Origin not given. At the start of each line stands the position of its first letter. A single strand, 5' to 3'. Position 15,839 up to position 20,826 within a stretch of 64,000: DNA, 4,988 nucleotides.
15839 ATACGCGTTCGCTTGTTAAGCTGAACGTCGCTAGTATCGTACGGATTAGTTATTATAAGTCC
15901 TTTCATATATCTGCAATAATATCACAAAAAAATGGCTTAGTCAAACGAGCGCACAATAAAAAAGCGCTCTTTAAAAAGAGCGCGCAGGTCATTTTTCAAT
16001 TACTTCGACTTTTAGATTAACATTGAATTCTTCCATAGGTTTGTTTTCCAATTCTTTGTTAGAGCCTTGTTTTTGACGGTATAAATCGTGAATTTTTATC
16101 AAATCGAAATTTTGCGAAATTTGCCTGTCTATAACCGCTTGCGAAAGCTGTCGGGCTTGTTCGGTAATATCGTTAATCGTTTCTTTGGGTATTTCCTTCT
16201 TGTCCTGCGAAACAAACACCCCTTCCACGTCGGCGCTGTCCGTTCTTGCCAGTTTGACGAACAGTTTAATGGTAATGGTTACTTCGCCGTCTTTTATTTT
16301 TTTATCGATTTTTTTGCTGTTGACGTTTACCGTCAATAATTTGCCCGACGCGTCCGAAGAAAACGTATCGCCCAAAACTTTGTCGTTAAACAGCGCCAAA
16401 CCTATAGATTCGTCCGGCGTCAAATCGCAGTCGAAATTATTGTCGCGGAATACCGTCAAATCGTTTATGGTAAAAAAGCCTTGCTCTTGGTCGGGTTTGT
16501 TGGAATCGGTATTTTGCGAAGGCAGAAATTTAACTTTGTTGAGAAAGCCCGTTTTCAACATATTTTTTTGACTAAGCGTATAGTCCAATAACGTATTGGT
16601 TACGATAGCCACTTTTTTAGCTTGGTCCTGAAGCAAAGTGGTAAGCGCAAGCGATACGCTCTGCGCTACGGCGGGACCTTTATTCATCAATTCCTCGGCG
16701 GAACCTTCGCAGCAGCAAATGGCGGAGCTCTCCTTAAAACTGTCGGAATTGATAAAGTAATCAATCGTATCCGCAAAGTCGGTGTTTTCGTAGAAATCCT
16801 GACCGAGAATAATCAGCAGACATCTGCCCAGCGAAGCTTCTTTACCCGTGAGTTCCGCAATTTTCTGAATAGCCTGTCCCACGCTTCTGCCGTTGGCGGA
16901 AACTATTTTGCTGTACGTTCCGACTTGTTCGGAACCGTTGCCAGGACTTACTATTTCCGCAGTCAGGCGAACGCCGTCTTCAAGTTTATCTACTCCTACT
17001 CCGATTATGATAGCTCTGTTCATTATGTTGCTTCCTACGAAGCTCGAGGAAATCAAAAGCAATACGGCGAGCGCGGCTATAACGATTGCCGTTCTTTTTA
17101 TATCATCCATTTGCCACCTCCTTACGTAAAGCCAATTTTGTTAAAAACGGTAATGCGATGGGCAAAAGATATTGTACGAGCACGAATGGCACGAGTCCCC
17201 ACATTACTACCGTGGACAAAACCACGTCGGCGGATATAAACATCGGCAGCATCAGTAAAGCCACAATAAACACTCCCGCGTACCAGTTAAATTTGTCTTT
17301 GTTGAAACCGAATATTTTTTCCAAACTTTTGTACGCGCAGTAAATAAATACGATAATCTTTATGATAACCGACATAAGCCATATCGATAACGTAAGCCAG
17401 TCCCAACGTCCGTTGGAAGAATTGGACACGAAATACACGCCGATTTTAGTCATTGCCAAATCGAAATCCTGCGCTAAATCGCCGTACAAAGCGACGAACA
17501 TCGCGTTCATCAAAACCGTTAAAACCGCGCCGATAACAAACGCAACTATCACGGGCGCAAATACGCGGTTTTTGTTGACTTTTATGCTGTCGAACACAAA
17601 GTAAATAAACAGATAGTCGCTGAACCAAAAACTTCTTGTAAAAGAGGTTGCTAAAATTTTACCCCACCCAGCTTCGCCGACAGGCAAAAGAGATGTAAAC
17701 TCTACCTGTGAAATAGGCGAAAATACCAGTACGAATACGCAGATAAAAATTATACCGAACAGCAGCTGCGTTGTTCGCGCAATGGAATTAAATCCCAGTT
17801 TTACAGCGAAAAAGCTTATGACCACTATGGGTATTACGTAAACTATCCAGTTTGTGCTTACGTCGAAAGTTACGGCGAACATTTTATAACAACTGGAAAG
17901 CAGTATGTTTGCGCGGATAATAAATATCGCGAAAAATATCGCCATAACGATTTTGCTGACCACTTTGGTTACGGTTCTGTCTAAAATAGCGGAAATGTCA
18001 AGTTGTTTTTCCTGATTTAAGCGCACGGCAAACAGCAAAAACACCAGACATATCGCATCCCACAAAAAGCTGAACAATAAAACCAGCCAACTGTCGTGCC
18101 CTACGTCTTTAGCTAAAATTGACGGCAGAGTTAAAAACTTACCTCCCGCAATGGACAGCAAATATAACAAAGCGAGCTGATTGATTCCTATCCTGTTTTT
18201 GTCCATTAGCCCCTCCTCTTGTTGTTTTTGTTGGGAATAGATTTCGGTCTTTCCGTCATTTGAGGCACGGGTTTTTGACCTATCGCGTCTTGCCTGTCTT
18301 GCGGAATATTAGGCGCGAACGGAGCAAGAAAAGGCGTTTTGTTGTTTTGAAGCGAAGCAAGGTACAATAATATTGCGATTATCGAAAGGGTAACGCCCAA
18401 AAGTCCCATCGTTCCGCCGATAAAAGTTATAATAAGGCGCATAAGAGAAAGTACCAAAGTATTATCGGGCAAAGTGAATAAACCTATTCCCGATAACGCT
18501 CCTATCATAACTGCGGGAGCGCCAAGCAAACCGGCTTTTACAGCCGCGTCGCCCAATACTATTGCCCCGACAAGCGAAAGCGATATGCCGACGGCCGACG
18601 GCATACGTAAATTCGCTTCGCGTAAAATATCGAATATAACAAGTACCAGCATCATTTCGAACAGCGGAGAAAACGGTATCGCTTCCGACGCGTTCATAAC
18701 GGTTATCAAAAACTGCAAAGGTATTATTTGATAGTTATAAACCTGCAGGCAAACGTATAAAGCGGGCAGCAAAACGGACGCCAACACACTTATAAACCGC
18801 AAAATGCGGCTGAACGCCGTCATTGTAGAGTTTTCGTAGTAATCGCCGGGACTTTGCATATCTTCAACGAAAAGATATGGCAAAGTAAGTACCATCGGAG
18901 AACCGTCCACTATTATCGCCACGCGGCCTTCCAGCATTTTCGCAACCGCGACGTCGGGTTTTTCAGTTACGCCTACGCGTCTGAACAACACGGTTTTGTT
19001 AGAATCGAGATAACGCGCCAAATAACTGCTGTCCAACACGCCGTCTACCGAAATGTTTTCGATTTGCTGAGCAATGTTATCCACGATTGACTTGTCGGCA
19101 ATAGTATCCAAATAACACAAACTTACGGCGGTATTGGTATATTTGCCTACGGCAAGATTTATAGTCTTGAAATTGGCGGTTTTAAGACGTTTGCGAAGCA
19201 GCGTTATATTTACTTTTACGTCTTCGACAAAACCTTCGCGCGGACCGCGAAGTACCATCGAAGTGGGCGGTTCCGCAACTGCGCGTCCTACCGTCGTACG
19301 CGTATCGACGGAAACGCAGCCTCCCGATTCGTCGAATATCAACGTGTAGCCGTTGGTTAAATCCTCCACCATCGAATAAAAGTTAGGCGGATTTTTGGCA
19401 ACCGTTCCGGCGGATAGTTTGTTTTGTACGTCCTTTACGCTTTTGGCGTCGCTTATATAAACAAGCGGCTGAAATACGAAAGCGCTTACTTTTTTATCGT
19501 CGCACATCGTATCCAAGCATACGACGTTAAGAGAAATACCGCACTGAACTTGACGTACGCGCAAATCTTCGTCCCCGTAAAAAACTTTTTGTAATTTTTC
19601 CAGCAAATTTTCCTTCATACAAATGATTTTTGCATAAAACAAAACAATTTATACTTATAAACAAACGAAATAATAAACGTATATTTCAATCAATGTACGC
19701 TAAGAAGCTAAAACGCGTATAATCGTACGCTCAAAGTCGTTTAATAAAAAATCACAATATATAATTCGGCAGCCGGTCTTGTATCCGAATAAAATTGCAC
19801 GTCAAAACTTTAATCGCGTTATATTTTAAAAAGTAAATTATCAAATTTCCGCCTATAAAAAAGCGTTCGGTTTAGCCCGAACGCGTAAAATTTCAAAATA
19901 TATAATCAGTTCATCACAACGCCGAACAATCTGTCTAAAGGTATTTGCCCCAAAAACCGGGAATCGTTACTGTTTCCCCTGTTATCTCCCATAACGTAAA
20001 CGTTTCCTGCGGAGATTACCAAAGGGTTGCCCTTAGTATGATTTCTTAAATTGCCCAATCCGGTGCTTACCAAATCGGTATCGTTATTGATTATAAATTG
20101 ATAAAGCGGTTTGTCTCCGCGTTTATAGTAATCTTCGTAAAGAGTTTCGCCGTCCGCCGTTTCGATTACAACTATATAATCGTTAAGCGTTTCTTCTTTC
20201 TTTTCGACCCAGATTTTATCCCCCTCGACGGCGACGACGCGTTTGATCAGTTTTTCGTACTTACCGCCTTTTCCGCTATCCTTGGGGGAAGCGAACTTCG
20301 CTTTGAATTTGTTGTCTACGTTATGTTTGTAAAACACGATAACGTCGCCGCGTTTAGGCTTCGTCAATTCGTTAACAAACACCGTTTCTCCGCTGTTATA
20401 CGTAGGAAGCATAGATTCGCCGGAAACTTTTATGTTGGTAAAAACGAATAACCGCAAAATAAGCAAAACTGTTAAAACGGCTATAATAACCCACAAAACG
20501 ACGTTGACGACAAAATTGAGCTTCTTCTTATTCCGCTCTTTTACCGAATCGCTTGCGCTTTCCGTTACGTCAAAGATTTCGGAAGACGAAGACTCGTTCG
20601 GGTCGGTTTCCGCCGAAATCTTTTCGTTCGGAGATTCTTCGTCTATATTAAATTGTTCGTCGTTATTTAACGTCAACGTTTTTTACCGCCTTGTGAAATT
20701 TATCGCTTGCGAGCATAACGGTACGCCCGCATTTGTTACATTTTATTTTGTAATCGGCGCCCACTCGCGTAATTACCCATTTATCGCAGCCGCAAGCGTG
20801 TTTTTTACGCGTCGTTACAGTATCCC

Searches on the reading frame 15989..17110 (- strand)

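Call 72: search_protein_families(library=pfam, proteins=[window:15989-17110:-], max_evalue=0.00001)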
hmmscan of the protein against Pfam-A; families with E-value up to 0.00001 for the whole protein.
window:15989-17110:- (373 aa): 2 families
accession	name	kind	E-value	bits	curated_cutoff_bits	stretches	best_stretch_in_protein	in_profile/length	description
PF25198.1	Spore_GerAC_N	-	7.4e-26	91.5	27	1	28-177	4-158/176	Spore germination protein N-terminal domain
PF05504.16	Spore_GerAC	-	2.3e-07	31.5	23.6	1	218-370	3-161/167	Spore germination B3/ GerAC like, C-terminal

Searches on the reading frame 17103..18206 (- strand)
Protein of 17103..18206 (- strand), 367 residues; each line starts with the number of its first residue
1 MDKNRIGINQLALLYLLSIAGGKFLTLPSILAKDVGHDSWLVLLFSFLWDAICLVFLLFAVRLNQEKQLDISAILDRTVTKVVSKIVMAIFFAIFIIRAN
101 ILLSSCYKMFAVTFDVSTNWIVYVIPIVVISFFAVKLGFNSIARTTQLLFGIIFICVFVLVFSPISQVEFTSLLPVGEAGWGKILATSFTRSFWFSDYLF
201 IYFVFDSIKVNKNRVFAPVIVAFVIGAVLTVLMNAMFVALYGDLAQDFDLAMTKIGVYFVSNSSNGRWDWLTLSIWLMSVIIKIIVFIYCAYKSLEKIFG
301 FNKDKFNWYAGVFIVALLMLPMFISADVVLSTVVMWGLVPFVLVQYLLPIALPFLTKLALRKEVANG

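Call 72: search_protein_families(library=pfam, proteins=[window:17103-18206:-], max_evalue=0.00001)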
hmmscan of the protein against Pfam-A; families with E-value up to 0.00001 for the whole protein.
window:17103-18206:- (367 aa): 1 family
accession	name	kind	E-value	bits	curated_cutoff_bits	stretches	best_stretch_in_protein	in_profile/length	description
PF03845.19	Spore_permease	-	7.7e-21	74.7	23.4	1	6-319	2-313/321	Spore germination protein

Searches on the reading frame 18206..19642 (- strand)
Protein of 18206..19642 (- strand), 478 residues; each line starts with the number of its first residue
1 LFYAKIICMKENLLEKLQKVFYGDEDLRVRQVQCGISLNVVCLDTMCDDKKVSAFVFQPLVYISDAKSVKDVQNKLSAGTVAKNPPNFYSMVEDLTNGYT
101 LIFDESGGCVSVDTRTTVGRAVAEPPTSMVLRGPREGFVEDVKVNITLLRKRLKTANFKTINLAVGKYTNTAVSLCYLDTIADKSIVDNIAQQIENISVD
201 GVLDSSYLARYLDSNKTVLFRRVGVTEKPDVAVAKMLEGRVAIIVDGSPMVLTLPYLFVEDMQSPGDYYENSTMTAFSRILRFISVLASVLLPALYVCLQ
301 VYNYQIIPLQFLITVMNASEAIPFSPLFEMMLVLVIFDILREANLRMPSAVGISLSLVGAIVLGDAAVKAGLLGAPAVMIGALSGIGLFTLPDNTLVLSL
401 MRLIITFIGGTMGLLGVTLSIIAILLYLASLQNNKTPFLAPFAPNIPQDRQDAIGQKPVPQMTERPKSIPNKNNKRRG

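Call 72: search_protein_families(library=pfam, proteins=[window:18206-19642:-], max_evalue=0.00001)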
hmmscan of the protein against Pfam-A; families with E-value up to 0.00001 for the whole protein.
window:18206-19642:- (478 aa): 1 family
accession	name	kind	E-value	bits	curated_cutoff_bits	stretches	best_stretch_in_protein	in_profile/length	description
PF03323.18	GerA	-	1.4e-134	449.6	27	1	16-467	2-465/466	Bacillus/Clostridium GerA spore germination protein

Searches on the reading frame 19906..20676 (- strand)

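Call 72: search_protein_families(library=pfam, proteins=[window:19906-20676:-], max_evalue=0.00001)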
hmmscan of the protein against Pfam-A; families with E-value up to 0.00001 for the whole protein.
window:19906-20676:- (256 aa): 2 families
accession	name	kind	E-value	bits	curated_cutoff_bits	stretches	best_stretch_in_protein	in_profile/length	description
PF10502.14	Peptidase_S26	-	4.7e-32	111.7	22.9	1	59-254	4-163/168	Signal peptidase, peptidase S26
PF00717.28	Peptidase_S24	-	1.2e-07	31.8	23.3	0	82-119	38-74/116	Peptidase S24-like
